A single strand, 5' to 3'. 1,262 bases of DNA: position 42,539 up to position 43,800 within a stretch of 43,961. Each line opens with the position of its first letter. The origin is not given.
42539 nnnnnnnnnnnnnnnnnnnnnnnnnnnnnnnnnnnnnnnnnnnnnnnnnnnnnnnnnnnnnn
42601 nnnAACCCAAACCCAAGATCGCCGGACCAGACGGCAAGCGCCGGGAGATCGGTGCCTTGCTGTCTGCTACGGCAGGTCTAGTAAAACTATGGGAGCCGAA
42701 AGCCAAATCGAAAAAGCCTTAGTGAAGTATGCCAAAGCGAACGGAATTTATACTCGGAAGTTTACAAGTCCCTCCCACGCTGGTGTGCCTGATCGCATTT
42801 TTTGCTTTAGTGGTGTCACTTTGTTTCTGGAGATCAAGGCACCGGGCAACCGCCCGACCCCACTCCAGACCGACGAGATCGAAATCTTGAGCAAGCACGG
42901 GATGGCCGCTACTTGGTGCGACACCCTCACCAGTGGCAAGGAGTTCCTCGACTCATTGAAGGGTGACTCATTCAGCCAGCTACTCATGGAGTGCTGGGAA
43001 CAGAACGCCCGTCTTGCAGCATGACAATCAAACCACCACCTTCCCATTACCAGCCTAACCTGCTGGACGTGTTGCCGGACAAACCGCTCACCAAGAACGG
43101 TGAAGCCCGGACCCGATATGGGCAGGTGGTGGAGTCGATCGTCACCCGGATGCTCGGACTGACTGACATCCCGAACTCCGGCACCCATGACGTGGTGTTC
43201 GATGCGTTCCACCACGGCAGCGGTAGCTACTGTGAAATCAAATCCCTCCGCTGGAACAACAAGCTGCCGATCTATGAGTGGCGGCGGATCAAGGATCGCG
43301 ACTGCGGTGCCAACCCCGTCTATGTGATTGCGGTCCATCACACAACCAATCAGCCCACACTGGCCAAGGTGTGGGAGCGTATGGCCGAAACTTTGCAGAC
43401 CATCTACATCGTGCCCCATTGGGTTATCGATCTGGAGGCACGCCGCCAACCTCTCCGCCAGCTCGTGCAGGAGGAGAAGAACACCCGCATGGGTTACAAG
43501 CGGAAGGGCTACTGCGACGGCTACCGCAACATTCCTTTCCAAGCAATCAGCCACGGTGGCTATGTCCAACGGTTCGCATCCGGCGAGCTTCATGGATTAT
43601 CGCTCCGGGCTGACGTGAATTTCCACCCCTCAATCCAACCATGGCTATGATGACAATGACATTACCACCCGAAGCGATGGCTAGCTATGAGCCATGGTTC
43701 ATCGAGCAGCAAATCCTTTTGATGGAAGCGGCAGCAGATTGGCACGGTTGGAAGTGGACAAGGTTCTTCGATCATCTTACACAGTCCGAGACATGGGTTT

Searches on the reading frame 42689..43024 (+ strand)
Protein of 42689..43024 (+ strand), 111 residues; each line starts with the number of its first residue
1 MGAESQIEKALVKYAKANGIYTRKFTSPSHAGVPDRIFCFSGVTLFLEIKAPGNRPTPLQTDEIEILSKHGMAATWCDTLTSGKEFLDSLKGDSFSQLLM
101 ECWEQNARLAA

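Call 72: search_protein_families(library=pfam, proteins=[window:42689-43024:+], max_evalue=0.01)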
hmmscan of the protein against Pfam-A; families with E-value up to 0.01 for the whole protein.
window:42689-43024:+ (111 aa): 1 family
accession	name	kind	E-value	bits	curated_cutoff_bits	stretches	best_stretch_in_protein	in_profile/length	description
PF08774.17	VRR_NUC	-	0.0098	16.4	23.8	0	32-78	63-113/116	VRR-NUC domain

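Call 73: search_protein_families(library=phrogs, proteins=[window:42689-43024:+], max_evalue=0.001)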
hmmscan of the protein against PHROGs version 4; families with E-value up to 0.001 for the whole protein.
window:42689-43024:+ (111 aa): 2 families
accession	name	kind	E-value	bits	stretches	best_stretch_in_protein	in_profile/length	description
phrog_93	-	DNA, RNA and nucleotide metabolism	5.3e-24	85.8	1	1-93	351-444/613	endonuclease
phrog_5702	-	DNA, RNA and nucleotide metabolism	0.00063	20.7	1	31-77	5-53/70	Holliday junction resolvase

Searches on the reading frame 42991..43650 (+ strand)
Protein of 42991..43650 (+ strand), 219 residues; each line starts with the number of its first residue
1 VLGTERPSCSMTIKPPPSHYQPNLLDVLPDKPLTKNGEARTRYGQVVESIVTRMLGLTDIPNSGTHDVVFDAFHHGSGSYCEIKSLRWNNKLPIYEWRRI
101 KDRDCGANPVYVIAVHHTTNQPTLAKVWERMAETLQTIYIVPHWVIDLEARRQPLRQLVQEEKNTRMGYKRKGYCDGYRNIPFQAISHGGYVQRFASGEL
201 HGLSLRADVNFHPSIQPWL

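Call 72: search_protein_families(library=pfam, proteins=[window:42991-43650:+], max_evalue=0.01)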
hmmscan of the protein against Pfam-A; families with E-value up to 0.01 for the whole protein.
window:42991-43650:+ (219 aa): 1 family
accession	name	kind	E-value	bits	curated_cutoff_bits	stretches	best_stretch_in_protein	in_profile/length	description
PF16743.10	PliI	-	0.00076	19.6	27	1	29-108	40-114/123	Periplasmic lysozyme inhibitor of I-type lysozyme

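Call 73: search_protein_families(library=phrogs, proteins=[window:42991-43650:+], max_evalue=0.001)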
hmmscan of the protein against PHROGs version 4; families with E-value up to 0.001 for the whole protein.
window:42991-43650:+ (219 aa): 0 families
